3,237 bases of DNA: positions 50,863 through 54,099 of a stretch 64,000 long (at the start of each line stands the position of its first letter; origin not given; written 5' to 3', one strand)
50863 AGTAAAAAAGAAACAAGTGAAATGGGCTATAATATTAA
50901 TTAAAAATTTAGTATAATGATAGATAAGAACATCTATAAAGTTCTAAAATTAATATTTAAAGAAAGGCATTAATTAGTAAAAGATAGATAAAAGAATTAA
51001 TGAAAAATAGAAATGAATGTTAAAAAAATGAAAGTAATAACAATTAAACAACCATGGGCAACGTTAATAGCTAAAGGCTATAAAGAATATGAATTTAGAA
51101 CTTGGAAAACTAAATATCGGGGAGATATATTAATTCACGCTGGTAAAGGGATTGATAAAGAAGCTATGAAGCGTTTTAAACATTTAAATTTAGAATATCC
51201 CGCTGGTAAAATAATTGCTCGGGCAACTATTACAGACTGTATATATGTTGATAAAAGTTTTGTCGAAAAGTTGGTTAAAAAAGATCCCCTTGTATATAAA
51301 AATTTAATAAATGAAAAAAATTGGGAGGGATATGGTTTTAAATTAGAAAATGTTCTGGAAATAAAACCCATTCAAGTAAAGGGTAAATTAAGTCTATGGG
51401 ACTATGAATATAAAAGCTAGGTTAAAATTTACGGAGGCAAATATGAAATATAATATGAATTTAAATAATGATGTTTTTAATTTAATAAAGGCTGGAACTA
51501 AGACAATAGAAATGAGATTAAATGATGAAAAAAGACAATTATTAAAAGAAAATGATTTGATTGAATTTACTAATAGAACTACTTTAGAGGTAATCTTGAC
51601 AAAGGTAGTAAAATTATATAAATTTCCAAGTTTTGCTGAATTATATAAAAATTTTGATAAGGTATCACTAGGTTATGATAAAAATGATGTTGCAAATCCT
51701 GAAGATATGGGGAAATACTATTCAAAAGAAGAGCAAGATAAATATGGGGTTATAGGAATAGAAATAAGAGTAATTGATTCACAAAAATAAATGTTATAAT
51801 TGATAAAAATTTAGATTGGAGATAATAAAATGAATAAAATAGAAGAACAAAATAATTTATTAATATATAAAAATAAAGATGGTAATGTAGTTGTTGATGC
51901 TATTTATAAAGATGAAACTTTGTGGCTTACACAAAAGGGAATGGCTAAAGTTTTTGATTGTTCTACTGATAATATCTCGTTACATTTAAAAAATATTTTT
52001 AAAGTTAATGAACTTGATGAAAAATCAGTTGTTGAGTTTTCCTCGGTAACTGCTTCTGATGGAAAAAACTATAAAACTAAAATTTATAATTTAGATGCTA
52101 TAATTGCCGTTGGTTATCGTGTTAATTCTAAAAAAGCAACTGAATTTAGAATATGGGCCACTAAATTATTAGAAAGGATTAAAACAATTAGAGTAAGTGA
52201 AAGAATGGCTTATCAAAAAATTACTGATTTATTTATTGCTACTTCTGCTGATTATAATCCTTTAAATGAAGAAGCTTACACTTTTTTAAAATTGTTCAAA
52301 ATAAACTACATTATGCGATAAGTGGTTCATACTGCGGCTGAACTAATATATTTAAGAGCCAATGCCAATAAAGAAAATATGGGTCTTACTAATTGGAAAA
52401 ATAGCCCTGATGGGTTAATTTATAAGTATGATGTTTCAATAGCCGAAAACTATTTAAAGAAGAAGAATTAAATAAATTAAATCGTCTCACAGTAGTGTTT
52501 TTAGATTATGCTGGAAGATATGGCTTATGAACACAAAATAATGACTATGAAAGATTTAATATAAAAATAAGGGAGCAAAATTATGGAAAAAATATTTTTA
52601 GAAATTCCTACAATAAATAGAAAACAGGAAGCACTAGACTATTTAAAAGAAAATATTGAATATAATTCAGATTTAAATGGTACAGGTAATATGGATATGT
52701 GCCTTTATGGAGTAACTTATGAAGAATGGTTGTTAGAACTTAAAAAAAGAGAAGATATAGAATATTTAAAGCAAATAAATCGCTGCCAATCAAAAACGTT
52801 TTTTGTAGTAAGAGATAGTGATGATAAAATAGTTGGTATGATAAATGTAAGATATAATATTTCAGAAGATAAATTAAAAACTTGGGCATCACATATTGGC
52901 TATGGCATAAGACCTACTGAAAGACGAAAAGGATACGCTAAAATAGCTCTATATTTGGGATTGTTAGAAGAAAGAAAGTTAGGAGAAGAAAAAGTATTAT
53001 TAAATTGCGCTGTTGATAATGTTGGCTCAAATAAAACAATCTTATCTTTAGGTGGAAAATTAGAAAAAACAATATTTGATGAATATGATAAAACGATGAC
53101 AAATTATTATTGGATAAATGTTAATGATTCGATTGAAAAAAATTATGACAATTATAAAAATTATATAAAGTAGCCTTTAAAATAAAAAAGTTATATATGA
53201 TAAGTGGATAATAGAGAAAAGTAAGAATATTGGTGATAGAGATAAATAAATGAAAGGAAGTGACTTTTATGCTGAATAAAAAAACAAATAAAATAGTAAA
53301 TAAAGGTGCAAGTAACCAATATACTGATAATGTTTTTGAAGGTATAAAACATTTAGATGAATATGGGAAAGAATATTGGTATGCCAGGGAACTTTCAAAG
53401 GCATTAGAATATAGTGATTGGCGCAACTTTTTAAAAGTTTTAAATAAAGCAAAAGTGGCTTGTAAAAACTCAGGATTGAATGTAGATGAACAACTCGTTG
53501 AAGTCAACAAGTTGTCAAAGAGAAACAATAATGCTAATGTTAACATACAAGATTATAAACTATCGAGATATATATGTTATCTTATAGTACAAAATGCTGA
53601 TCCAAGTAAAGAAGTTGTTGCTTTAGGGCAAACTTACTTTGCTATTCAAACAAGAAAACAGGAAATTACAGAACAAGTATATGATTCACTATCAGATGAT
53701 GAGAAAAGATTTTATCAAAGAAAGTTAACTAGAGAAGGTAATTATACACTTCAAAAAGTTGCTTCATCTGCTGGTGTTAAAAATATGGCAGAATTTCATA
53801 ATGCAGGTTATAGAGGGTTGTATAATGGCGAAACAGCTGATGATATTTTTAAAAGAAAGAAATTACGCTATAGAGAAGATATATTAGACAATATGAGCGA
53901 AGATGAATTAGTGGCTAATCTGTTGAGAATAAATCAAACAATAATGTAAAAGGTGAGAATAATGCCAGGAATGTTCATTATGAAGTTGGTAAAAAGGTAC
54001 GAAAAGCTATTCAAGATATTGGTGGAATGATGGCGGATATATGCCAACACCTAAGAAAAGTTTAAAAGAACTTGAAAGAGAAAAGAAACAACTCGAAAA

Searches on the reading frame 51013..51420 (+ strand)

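Call 103: search_protein_families(library=pfam, proteins=[window:51013-51420:+], max_evalue=0.001)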
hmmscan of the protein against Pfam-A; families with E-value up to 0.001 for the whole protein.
window:51013-51420:+ (135 aa): 1 family
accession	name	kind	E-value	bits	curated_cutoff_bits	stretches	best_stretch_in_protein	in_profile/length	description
PF04266.20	ASCH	-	1.7e-08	35.5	21.2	1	9-83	1-58/103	ASCH domain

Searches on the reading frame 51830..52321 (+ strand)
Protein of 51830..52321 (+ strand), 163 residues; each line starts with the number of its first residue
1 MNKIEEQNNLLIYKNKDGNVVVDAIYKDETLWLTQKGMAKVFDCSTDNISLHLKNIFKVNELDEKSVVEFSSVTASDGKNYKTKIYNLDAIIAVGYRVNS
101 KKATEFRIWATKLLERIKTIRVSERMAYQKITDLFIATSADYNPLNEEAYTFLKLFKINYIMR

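Call 103: search_protein_families(library=pfam, proteins=[window:51830-52321:+], max_evalue=0.001)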
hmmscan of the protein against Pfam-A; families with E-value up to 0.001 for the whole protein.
window:51830-52321:+ (163 aa): 1 family
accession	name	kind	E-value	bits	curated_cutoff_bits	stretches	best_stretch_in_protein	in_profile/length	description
PF13310.11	Virulence_RhuM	-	5.8e-26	91.7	33.7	2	67-115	2-53/252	Virulence protein RhuM family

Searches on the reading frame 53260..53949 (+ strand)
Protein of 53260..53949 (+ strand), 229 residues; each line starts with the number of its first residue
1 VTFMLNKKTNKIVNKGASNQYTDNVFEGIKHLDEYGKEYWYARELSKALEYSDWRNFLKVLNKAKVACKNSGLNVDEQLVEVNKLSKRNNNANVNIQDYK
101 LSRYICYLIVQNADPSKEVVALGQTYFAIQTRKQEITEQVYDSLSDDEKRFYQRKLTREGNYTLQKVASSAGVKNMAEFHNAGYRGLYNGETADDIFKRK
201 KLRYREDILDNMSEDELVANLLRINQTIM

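Call 103: search_protein_families(library=pfam, proteins=[window:53260-53949:+], max_evalue=0.001)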
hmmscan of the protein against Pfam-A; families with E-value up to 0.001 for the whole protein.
window:53260-53949:+ (229 aa): 1 family
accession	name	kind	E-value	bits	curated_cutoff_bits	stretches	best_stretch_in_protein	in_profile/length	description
PF02498.22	Bro-N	-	2.1e-09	38.3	25.6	1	29-121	2-86/96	BRO family, N-terminal domain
